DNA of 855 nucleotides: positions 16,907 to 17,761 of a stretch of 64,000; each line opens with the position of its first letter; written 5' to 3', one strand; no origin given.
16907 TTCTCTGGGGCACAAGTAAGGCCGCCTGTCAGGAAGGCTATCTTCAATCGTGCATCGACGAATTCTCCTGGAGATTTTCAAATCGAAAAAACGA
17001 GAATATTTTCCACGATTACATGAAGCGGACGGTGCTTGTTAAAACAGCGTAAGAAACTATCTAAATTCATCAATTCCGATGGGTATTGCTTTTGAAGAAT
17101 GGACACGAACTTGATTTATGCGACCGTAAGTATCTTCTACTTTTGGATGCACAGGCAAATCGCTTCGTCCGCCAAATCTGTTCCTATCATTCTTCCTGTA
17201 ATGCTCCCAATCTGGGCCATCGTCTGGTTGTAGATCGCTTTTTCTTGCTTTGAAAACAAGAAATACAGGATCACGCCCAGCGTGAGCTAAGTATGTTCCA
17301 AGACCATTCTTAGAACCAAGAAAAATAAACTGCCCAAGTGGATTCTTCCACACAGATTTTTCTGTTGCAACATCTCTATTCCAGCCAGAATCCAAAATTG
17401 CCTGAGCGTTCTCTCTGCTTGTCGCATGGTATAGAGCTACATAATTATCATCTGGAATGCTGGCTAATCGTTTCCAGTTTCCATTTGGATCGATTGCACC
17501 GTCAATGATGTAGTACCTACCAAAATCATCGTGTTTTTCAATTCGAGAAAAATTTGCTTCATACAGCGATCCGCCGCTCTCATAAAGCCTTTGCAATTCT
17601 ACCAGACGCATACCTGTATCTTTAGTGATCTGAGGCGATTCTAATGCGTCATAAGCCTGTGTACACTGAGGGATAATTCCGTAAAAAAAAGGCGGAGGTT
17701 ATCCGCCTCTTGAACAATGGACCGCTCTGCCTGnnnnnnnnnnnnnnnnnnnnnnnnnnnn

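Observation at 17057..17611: PARP/Tpt1/DarT-like (H-Y-E class) ADP-ribosyltransferase candidate as hotspot cargo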

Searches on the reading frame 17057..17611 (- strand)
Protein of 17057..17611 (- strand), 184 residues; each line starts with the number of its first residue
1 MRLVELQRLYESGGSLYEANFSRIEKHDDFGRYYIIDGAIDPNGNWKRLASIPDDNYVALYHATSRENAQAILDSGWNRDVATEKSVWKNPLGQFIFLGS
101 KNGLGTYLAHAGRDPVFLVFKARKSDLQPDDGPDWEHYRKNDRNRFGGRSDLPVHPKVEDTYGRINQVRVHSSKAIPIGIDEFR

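Call 4: search_protein_families(library=pfam, proteins=[window:17057-17611:-], max_evalue=1)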
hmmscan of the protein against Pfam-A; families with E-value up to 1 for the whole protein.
window:17057-17611:- (184 aa): 0 families

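Call 6: search_protein_families(library=phrogs, proteins=[window:17057-17611:-], max_evalue=0.01)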
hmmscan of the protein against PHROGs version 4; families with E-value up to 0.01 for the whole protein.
window:17057-17611:- (184 aa): 0 families

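Call 8: search_dna_similar(query=window:17057-17611:-, collection=phages, mode=protein, max_evalue=0.01, max_rows=30)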
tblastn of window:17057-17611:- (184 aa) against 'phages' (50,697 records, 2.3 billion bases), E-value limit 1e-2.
No match.

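Call 9: find_homologous_proteins(query=window:17057-17611:-, max_evalue=0.01)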
Query window:17057-17611:- (184 aa): 2 proteins with E <= 0.01 among 26 candidates.
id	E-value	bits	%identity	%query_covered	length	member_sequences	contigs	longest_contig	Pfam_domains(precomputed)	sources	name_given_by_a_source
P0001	7.9e-122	423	99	100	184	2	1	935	-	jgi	jgi:hypothetical protein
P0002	8.2e-28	116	47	77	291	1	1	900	-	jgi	jgi:hypothetical protein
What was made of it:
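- Tried and rejected: The word-index homologue search found only two proteins (call 9).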

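Call 11: search_solved_structures(query=window:17057-17611:-, max_evalue=10, show_alignments=2)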
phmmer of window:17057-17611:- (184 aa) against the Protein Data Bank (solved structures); distinct sequences matched with E-value up to 10: 0.

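Call 19: search_protein_families(library=ncbifam, proteins=[window:17057-17611:-, P0002], max_evalue=1)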
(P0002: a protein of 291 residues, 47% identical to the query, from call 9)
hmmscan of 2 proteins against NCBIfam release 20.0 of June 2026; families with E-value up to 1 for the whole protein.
window:17057-17611:- (184 aa): 1 family
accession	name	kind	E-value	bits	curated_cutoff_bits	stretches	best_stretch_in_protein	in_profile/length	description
NF002013.0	PRK00819.1-2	equivalog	0.04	13.4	231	1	19-76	54-114/183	RNA 2'-phosphotransferase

P0002 (291 aa): 0 families
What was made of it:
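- The score is 13 bits against a 231-bit family cutoff (call 19).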

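Call 20: search_protein_families(library=padloc, proteins=[window:17057-17611:-, P0002], max_evalue=1)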
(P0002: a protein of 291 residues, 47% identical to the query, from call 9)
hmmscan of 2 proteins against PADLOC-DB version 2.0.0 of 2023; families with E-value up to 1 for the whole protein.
window:17057-17611:- (184 aa): 0 families

P0002 (291 aa): 0 families
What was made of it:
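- On DarT (PF14487) / DarTG toxin-antitoxin: PADLOC gives no hit (call 20).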

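Call 21: search_protein_families(library=pfam, proteins=[P0002], max_evalue=10)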
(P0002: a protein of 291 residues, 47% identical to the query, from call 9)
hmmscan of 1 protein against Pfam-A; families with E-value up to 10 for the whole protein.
P0002 (291 aa): 0 families

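Call 22: search_protein_representatives(protein=window:17057-17611:-)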
Query: 184 residues. Proteins with E-value up to 0.001 (for the whole library): 26; up to 1e-10: 18; up to 1e-30: 2. The best 26 are listed.
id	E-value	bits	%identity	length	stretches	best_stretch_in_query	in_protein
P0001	2.5e-122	422.6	99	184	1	1-184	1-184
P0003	9.9e-38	146.6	47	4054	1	24-180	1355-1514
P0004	3.0e-29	119.0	45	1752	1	25-180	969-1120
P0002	2.6e-28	115.9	50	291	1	40-180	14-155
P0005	2.4e-27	112.8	46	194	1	27-181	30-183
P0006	2.5e-27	112.7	45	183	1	25-183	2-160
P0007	5.3e-27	111.6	45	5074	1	25-180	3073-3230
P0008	7.2e-27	111.2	41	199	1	19-173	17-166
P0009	1.2e-26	110.5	45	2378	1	25-180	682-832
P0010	4.8e-23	98.7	41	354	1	38-180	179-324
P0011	1.8e-22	96.8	41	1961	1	24-180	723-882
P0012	3.0e-22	96.1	38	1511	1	23-181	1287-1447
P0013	1.6e-20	90.5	43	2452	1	26-179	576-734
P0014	2.3e-20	90.0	22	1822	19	20-64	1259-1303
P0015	7.5e-19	85.0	41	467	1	27-174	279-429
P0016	3.7e-14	69.7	31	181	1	29-183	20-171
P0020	8.4e-10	55.5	40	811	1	52-181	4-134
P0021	7.5e-09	52.4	35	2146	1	37-180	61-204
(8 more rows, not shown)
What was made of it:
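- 17057..17611 (-): 184-aa ORF, the ART-fold protein (stop codon included). Homologues to E=1e-37 (call 22).
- Checked: It has homologues down to E=1e-37 (call 22).
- Tried and rejected: The exhaustive HMMER search was needed (call 22).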

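Call 23: search_protein_families(library=pfam, proteins=[P0003, P0004, P0009, P0010, P0015], max_evalue=0.001)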
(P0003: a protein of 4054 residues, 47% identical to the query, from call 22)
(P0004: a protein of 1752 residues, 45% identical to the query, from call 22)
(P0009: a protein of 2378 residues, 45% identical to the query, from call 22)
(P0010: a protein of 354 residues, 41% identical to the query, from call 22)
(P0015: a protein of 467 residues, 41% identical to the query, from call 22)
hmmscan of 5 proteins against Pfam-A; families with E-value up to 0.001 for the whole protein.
P0003 (4054 aa): 3 families
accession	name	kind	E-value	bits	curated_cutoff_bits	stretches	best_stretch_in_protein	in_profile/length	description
PF18760.7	ART-PolyVal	-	5.2e-88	293.4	31.2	5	2013-2204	1-139/140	ADP-Ribosyltransferase in polyvalent proteins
PF04542.20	Sigma70_r2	-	1.3e-09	38.1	24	1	2920-2980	2-61/71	Sigma-70 region 2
PF04545.22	Sigma70_r4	-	1.9e-05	24.5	24.1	1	3040-3085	6-48/50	Sigma-70, region 4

P0004 (1752 aa): 2 families
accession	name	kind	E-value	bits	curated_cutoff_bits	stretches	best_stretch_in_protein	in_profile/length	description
PF18760.7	ART-PolyVal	-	1.9e-67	226.8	31.2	3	407-576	1-140/140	ADP-Ribosyltransferase in polyvalent proteins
PF00293.34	NUDIX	-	1.3e-06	28.8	21.1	1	1682-1738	6-60/134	NUDIX domain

P0009 (2378 aa): 7 families
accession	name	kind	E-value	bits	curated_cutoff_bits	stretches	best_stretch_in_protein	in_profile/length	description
PF18760.7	ART-PolyVal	-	8.3e-21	75.7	31.2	1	530-665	9-130/140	ADP-Ribosyltransferase in polyvalent proteins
PF00583.31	Acetyltransf_1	-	1.2e-20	74.4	20.7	3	1879-1961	29-104/116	Acetyltransferase (GNAT) family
PF13508.13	Acetyltransf_7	-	2.8e-10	40.9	27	0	1038-1092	8-63/84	Acetyltransferase (GNAT) domain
PF00293.34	NUDIX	-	1.1e-08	35.6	21.1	1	377-494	7-130/134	NUDIX domain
PF13673.13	Acetyltransf_10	-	3.7e-06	27.4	23.6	0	1038-1091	36-85/128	Acetyltransferase (GNAT) domain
PF14542.12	Acetyltransf_CG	-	1.3e-05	25.7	30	0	1038-1090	6-57/80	GCN5-related N-acetyl-transferase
PF13480.13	Acetyltransf_6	-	0.00016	22.2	22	0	1061-1094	99-132/143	Acetyltransferase (GNAT) domain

P0010 (354 aa): 1 family
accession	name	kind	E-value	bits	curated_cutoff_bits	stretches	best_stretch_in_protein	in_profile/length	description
PF18760.7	ART-PolyVal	-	4e-14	54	31.2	1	23-160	4-135/140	ADP-Ribosyltransferase in polyvalent proteins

P0015 (467 aa): 1 family
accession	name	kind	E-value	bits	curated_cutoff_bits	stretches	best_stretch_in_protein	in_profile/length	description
PF18760.7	ART-PolyVal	-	1.4e-20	74.9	31.2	1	45-263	1-140/140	ADP-Ribosyltransferase in polyvalent proteins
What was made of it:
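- Polyvalent relatives carry NUDIX domains (call 23).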

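Call 27: search_solved_structures(query=A2, max_evalue=10, show_alignments=3)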
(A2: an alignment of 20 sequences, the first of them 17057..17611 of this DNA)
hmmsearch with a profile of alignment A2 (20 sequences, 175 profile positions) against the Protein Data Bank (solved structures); distinct sequences matched with E-value up to 10: 6.
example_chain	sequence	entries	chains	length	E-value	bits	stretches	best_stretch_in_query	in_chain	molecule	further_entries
8tfz_A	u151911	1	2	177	0.014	18.2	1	35-82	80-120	Probable RNA 2'-phosphotransferase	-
8tfi_A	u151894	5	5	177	0.027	17.2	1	35-74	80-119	Probable RNA 2'-phosphotransferase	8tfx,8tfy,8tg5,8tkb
9ld3_A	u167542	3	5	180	0.28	13.9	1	36-74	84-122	Probable RNA 2'-phosphotransferase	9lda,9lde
9ldc_A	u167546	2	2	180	0.28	13.9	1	36-74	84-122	Probable RNA 2'-phosphotransferase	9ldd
9ld4_A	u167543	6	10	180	0.3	13.8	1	37-74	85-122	Probable RNA 2'-phosphotransferase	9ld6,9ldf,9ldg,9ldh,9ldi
9iho_Q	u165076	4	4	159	0.41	13.4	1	87-136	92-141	NADH dehydrogenase [ubiquinone] iron-sulfur protein 4, mitochondrial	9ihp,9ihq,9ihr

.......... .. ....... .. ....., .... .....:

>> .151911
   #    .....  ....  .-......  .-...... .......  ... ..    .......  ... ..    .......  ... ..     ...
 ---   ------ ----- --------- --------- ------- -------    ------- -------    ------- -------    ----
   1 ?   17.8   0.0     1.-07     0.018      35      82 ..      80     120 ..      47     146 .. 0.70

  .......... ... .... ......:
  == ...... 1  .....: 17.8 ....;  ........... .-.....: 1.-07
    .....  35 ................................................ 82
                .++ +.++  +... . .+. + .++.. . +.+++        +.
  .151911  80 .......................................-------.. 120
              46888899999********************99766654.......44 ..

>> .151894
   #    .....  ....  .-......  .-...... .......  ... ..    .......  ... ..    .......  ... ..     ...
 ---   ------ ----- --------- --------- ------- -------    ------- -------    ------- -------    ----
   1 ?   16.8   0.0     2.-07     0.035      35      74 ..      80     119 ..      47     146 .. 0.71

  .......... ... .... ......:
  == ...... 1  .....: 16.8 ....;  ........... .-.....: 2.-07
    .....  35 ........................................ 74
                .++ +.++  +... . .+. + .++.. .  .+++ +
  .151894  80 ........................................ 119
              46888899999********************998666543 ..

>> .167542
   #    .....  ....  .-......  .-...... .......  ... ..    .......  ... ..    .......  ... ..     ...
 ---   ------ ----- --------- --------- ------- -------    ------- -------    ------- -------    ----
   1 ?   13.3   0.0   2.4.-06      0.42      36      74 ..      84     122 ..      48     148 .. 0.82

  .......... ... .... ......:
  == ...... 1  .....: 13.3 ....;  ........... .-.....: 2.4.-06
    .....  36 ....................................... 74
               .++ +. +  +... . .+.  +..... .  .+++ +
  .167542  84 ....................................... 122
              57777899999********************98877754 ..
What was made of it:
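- The family profile's five best PDB hits are all Tpt1, at E 0.014-0.3, aligned on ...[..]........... (call 27).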

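Call 28: search_protein_families(library=pfam, alignment_id=A2, max_evalue=1)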
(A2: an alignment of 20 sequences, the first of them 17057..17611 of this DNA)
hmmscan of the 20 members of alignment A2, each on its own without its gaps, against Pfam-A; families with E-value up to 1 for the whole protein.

A. member 1, window:17057-17611:- (184 aa): 0 families

B. families by the number of members that match (of 20 scanned): 9 families
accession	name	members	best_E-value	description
PF00644.27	PARP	3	0.002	Poly(ADP-ribose) polymerase catalytic domain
PF17148.9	DUF5117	1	0.013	Domain of unknown function (DUF5117)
PF25223.1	DUF7841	1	0.058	Domain of unknown function (DUF7841)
PF22531.2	DUF7002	1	0.088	Family of unknown function (DUF7002)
PF15595.11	Imm51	1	0.14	Immunity protein 51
PF15859.10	DEC1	1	0.18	Deleted in esophageal cancer 1 family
PF01852.25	START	1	0.19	START domain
PF14487.12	DarT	1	0.31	ssDNA thymidine ADP-ribosyltransferase, DarT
PF09334.17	tRNA-synt_1g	1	0.32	tRNA synthetases class I (M)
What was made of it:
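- On PARP catalytic domain (PF00644): Only 3 of 20 members match, best E 0.002, and the query itself has no hit (calls 4, 28).
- On DarT (PF14487) / DarTG toxin-antitoxin: 1 of 20 members matches, at E 0.31 (call 28).
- Closest known: PARP / diphtheria-toxin group ARTs. Different: Pfam PARP is hit by only 3 of 20 members, at E>=0.002 (call 28).
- Pfam PARP is hit by 3 of 20 and DarT by 1 of 20 (call 28).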

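Call 34: predict_structure(alignment_id=A2)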
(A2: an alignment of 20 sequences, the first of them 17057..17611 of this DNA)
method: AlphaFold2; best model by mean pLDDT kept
length: 184 residues; sequences in the alignment: 20
mean_pLDDT: 85.5   pTM: 0.80
mean pLDDT of the five models: 85.5, 85.4, 85.4, 84.7, 84.6
residues with pLDDT >= 90: 109; 70-90: 37; 50-70: 37; < 50: 1
segments of 3 or more residues with pLDDT < 50: none
pLDDT, mean of each block of 10 residues (from residue 1): 55 60 96 97 97 98 92 85 60 84 85 90 98 91 66 93 96 96 84
secondary structure, 60 per line:
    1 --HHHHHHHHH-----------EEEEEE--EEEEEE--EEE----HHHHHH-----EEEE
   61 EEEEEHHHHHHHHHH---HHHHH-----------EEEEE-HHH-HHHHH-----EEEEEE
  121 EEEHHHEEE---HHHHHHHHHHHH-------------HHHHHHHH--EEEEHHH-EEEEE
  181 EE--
elements in order: H3-11 E23-28 E31-36 E39-41 H46-51 E57-65 H66-75 H79-83 E95-99 H105-109 E115-123 E127-129 H133-144 H158-165 E168-171 E176-182
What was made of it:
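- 17057..17611 (-): AF2 model with pLDDT 85.5 and pTM 0.80 (call 34).
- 17558..17611 (-): 18-codon leader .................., shared with the unrelated 124-aa ORF of cassette 2 (18904-18957). In the model it is a separate low-confidence helix plus linker, pLDDT 55-60 (call 34).
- On ADP-ribosyltransferase superfamily (Pfam clan ADP-ribosyl): An AF2 model with pLDDT 85.5 (call 34).
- On ADP-ribosyltransferase superfamily, H-Y-[EDQ] class: It lies on model strand 57-65 (call 34).
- The AF2 model has pLDDT 85.5 and pTM 0.80 (call 34). Q167 immediately precedes strand 168-171, which pairs with the last strand 176-182 (call 34).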

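Call 42: fold_search(model_id=the predicted structure, library=viral)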
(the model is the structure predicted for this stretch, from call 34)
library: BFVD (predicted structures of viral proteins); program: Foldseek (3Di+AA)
matches with E <= 10: 209; with E <= 0.001: 4
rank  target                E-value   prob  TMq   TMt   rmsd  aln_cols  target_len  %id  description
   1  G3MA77                2.6e-04  1.00  0.46  0.52   4.8       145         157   21  Gp336 [Bacillus phage G]
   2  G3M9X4                2.6e-04  1.00  0.41  0.34   6.5       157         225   18  Gp233 [Bacillus phage G]
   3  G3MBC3                2.9e-04  1.00  0.43  0.23   8.2       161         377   16  Gp53 [Bacillus phage G]
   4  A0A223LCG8            5.1e-04  0.99  0.32  0.37   9.1       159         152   19  Uncharacterized protein [Bacillus phage PBS1]
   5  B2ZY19                2.2e-03  0.99  0.38  0.31   6.0       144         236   14  Uncharacterized protein [Ralstonia phage phiRSL1]
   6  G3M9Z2                5.6e-03  0.99  0.41  0.43   8.6       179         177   16  Gp251 [Bacillus phage G]
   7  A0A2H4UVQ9            1.3e-02  1.00  0.40  0.17   3.4       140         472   15  Poly (ADP-ribose) polymerase [Bodo saltans virus]
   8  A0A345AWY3            1.3e-02  0.85  0.32  0.40   5.9       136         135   18  (no name in the UniProt tables at hand)
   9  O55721                1.7e-02  0.84  0.36  0.37  13.9       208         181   10  Putative poly [ADP-ribose] polymerase-like 100L [Invertebrate iridescent virus 6]
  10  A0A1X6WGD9            1.8e-02  0.80  0.37  0.17   9.4       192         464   16  (no name in the UniProt tables at hand)
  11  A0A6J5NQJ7            2.9e-02  0.89  0.33  0.51   5.9       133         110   20  Uncharacterized protein [uncultured Caudovirales phage]
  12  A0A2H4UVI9            4.8e-02  0.82  0.34  0.13   7.4       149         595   14  WWE domain-containing protein [Bodo saltans virus]
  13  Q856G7                8.9e-02  0.57  0.31  0.46   7.9       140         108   11  Uncharacterized protein [Mycobacterium phage Barnyard]
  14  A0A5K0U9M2            9.4e-02  0.57  0.37  0.13   9.9       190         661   12  PolyADP-ribose polymerase [Yasminevirus sp. GU-2018]
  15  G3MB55                1.5e-01  0.14  0.23  0.23  11.6       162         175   13  Gp675 [Bacillus phage G]
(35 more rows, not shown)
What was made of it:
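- Foldseek against BFVD gives Bacillus phage G paralogues and viral PARPs (call 42).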

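Call 43: fold_search(model_id=the predicted structure, library=pdb)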
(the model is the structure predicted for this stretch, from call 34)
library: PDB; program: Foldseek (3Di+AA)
matches with E <= 10: 158; with E <= 0.001: 0
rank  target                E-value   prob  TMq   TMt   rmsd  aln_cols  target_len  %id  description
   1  7zhm_B                1.5e-02  0.80  0.28  0.41   8.9       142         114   15  Salmonella enterica Rhs1 C-terminal toxin TreTu complex with TriTu immunity protein (released 2022-11-23)
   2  4z9d_B                1.9e-02  0.54  0.29  0.30  11.0       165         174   10  EcPltA (released 2016-10-12)
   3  6yhn                  2.0e-02  0.97  0.34  0.16   7.6       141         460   13  Crystal structure of domains 4-5 of CNFy from Yersinia pseudotuberculosis (released 2020-12-30)
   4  9rls_A                2.3e-02  0.75  0.37  0.36  11.7       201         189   13  PARP10 catalytic domain in complex with OUL499 (released 2025-09-17)
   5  9rls_C                2.5e-02  0.72  0.36  0.36  11.8       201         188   13  PARP10 catalytic domain in complex with OUL499 (released 2025-09-17)
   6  9ldc_A                2.6e-02  0.90  0.28  0.29   9.7       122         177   21  The structure of TkoKptA/DNA/ADPR complex-B* (released 2025-11-12)
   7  2x5y                  3.0e-02  0.84  0.36  0.38  11.7       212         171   12  Human ZC3HAV1 (ARTD13), C-terminal domain (released 2010-03-02)
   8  7ski_A                3.0e-02  0.72  0.31  0.32   9.1       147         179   16  Pertussis toxin in complex with PJ34 (released 2022-04-13)
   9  5lx6_B                3.2e-02  0.69  0.38  0.37  11.8       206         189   14  Human PARP10 (ARTD10), catalytic fragment in complex with PARP inhibitor Veliparib (released 2017-01-11)
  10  7zhl_B                3.3e-02  0.66  0.28  0.42   9.9       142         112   13  Salmonella enterica Rhs1 C-terminal toxin TreTu (released 2022-11-23)
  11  7zhm_A                3.3e-02  0.66  0.28  0.41   8.9       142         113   15  Salmonella enterica Rhs1 C-terminal toxin TreTu complex with TriTu immunity protein (released 2022-11-23)
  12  9rls_F                3.8e-02  0.85  0.37  0.36   8.3       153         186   15  PARP10 catalytic domain in complex with OUL499 (released 2025-09-17)
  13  9ld4_A                3.8e-02  0.72  0.27  0.27   9.1       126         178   21  The Apo-form structure of TkoKptA (released 2025-11-12)
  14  9ld6_A                4.6e-02  0.77  0.27  0.28   9.8       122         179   20  The complex structure of TkoKptA/DNA/NAD+ (released 2025-11-12)
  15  9lda_A                5.1e-02  0.69  0.23  0.23   4.0        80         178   28  The complex structure of K63A/5'-p-ADPR-DNA (released 2025-11-12)
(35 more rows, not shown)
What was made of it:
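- On ADP-ribosyltransferase superfamily (Pfam clan ADP-ribosyl): Foldseek against the PDB and BFVD agrees (calls 42, 43).
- Foldseek against the PDB gives the same set (call 43).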

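Call 52: find_encoding_contigs(protein=window:17057-17611:-, flank=10000)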
Protein window:17057-17611:- (184 aa): 1 contig read that carries it; 1 place shown.
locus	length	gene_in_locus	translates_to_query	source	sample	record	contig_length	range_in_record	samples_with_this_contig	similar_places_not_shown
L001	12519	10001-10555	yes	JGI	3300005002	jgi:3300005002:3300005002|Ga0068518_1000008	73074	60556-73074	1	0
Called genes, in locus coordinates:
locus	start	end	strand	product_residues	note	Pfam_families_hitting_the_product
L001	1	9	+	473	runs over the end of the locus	-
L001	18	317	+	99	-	-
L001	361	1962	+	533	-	-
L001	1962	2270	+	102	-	-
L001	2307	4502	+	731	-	-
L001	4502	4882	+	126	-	PF20274:cREC_REC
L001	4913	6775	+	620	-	-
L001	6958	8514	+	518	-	-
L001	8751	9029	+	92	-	-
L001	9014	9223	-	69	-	-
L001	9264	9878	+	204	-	-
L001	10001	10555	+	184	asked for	-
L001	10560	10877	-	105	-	-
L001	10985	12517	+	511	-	?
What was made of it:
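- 17057..17611 (-): Identical protein on a JGI contig (call 52).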

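Call 55: find_homologous_proteins(query=A2, max_evalue=0.001)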
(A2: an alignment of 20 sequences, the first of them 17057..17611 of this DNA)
Query A2 (20 sequences) (184 aa, profile of the alignment): 12 proteins with E <= 0.001 among 987 candidates.
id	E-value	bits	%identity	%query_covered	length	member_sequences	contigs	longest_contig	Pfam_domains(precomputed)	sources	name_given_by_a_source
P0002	1.4e-55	206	47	77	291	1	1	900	-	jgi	jgi:hypothetical protein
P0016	2.1e-54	202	31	83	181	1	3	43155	-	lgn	-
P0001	1.2e-52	196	99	100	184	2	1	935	-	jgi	jgi:hypothetical protein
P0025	1.8e-47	179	31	76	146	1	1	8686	-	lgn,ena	-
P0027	7.3e-44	167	30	72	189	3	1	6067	-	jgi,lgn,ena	-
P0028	1.2e-40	157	33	71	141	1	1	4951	-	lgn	-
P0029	3.4e-40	155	32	71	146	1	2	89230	-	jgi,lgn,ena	-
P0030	1.4e-39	153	28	71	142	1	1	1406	-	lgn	-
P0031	2.0e-39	153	31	73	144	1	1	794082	-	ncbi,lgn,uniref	ncbi:hypothetical protein AAGG74_16715 [Bacillus mexicanus]|uniref:hypothetical protein n=1 Tax=Baci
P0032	3.9e-37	145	30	71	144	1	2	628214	-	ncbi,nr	ncbi:hypothetical protein QTG56_24785 (plasmid) [Rossellomorea sp. AcN35-11]|nr:hypothetical protein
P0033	7.7e-37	144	30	71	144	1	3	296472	-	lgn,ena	-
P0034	5.5e-34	135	32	71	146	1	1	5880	-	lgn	-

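Call 56: find_encoding_contigs(protein=P0016, flank=6000, max_places=2)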
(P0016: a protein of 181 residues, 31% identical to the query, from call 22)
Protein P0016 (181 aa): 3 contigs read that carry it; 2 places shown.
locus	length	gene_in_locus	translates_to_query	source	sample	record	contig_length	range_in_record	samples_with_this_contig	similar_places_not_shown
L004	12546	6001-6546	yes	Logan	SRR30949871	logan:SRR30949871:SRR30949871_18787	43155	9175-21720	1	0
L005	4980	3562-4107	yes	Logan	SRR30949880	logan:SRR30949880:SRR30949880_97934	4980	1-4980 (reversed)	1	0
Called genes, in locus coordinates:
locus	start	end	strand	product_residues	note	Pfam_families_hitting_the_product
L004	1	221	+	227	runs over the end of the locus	-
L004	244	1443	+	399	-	-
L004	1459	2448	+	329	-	PF02739:5_3_exonuc_N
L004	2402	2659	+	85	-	-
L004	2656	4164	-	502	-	PF01743:PolyA_pol, PF12627:PolyA_pol_RNAbd (weak), PF01966:HD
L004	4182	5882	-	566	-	PF04851:ResIII, PF00270:DEAD (faint), PF06733:DEAD_2 (faint), PF13307:Helicase_C_2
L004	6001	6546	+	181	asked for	-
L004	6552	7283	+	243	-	-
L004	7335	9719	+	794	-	PF21379:Gp6-like_1st (weak)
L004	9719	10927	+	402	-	PF22073:Cep192_D4 (faint)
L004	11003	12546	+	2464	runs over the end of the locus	PF16075:DUF4815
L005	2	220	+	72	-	?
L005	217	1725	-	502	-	PF01743:PolyA_pol, PF12627:PolyA_pol_RNAbd (weak), PF01966:HD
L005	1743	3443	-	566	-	PF04851:ResIII, PF00270:DEAD (faint), PF06733:DEAD_2 (faint), PF13307:Helicase_C_2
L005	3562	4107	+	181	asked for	-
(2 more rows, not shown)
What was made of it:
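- Family member P0016 sits next to a CCA-adding enzyme gene (call 56).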
